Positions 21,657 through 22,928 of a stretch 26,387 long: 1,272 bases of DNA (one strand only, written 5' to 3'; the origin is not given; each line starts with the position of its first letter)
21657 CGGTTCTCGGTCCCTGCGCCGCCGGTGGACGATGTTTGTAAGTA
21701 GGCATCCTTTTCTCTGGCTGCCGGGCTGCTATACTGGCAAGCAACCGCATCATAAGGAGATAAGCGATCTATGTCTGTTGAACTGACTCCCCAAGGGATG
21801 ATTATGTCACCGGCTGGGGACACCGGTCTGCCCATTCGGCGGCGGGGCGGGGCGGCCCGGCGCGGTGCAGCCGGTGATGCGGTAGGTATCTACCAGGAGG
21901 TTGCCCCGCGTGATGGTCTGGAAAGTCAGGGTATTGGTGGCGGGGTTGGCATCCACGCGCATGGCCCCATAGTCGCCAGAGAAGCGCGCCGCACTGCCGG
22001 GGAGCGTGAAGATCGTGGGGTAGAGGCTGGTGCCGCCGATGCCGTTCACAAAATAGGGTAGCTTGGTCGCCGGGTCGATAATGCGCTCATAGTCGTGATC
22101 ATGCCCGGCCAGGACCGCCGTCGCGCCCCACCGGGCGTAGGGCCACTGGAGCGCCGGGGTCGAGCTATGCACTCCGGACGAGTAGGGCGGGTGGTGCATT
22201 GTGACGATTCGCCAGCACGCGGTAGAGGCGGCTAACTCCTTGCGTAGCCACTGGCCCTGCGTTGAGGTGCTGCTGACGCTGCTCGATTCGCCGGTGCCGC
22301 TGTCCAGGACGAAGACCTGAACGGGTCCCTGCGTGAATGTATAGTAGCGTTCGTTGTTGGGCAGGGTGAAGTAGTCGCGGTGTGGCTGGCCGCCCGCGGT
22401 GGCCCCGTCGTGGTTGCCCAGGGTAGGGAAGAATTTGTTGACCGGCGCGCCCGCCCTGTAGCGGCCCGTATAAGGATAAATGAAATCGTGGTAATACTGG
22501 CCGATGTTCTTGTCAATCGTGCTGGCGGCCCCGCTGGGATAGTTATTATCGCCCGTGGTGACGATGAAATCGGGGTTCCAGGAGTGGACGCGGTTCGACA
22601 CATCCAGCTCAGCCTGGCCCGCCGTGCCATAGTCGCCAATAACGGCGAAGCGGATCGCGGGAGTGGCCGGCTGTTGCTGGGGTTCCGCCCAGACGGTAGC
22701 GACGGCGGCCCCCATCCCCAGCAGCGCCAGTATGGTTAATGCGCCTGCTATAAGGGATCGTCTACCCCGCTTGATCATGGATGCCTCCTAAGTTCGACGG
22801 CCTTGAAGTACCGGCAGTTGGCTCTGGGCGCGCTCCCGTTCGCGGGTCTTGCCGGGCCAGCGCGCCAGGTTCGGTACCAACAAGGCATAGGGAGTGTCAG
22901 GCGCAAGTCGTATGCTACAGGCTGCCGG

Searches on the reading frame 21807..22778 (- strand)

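Call 18: search_protein_families(library=pfam, proteins=[window:21807-22778:-], max_evalue=0.001)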
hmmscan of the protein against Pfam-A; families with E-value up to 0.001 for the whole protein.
window:21807-22778:- (323 aa): 1 family
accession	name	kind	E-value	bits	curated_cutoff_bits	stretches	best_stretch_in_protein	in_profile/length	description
PF00149.33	Metallophos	-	2.4e-13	51.4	21.5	1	43-230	2-191/191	Calcineurin-like phosphoesterase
